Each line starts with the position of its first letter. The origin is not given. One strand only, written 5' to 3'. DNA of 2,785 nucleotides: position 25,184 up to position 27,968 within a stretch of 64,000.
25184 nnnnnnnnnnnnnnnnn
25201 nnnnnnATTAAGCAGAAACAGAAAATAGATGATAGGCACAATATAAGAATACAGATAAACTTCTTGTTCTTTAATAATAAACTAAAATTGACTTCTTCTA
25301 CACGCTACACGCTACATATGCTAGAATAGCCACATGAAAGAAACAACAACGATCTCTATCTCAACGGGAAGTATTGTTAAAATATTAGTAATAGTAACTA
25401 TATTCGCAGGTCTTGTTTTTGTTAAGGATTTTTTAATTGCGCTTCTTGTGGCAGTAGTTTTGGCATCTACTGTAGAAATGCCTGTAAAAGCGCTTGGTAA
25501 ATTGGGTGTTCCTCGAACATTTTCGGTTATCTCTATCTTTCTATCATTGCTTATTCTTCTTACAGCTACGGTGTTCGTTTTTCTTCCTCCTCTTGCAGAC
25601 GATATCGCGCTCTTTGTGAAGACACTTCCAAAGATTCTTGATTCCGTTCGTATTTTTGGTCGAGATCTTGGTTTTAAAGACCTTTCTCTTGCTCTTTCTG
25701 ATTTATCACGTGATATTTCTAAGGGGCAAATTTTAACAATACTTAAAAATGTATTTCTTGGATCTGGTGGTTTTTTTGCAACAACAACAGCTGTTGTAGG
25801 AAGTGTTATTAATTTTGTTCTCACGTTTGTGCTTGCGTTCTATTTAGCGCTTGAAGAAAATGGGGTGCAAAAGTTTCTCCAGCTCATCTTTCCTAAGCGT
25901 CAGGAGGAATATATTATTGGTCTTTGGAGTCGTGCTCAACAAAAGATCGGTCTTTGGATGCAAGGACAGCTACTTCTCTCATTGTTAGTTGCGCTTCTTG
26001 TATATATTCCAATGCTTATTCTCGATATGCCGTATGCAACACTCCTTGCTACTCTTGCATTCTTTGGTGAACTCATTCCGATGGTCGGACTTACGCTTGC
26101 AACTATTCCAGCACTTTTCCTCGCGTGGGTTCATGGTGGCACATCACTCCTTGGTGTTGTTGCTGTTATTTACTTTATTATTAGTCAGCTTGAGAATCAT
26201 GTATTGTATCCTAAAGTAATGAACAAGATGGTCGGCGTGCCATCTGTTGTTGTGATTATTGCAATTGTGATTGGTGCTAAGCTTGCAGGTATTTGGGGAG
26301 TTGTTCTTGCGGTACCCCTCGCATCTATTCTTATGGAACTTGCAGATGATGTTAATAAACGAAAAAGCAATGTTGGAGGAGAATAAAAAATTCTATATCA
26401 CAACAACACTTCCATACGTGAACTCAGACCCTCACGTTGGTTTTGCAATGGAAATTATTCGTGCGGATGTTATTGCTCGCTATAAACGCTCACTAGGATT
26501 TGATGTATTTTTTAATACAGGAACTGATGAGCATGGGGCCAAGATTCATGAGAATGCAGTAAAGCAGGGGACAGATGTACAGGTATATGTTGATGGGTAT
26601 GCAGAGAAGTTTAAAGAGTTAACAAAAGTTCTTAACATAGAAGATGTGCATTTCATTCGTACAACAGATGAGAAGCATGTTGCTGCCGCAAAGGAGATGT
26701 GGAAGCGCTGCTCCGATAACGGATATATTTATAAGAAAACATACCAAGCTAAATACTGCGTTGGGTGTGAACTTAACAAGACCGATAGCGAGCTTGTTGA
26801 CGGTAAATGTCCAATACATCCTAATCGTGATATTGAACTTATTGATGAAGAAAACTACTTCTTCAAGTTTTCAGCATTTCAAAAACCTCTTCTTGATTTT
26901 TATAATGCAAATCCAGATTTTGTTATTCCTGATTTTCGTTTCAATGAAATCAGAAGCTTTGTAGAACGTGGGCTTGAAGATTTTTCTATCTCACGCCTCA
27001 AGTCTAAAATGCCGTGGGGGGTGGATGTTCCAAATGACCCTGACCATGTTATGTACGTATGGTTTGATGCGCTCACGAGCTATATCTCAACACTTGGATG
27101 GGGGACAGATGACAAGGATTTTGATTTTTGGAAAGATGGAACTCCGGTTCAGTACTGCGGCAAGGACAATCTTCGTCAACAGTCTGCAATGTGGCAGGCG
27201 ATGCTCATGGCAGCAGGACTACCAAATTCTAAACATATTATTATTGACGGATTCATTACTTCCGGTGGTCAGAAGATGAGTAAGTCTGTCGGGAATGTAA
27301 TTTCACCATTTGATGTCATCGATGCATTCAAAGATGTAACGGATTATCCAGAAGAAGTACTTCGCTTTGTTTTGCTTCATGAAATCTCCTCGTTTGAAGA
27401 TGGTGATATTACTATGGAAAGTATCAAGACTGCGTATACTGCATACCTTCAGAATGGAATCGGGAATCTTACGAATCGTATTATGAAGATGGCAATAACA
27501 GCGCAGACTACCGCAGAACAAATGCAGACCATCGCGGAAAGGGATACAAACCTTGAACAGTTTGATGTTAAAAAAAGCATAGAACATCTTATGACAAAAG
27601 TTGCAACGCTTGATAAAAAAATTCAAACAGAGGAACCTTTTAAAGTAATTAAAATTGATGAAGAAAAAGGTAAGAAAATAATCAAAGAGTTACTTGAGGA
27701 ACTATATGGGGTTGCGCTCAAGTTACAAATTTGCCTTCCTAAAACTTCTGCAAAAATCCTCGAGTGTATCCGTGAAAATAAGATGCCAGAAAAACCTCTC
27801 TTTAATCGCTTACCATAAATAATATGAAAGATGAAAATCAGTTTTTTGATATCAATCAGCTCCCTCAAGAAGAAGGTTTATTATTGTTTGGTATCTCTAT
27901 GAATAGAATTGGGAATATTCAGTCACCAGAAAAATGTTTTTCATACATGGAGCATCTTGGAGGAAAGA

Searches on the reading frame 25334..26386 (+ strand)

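Call 89: search_protein_families(library=pfam, proteins=[window:25334-26386:+], max_evalue=0.0001)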
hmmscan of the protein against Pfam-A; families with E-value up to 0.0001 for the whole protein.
window:25334-26386:+ (350 aa): 1 family
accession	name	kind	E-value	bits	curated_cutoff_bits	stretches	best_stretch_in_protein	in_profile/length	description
PF01594.21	AI-2E_transport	-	2.1e-53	182.1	34.3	1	17-338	5-324/327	AI-2E family transporter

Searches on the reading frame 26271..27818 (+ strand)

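Call 89: search_protein_families(library=pfam, proteins=[window:26271-27818:+], max_evalue=0.0001)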
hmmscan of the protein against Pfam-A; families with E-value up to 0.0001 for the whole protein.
window:26271-27818:+ (515 aa): 4 families
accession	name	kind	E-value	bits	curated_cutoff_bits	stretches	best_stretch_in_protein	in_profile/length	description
PF09334.17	tRNA-synt_1g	-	1.5e-84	284.5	20.1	2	191-405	179-391/391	tRNA synthetases class I (M)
PF00133.28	tRNA-synt_1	-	2.1e-28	99.7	22.7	2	22-254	6-244/414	tRNA synthetases class I (I, L, M and V)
PF01406.26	tRNA-synt_1e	-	3.1e-13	50.2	27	1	46-158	15-126/301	tRNA synthetases class I (C) catalytic domain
PF01921.24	tRNA-synt_1f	-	5.1e-05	22.8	27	0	296-394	240-334/360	tRNA synthetases class I (K)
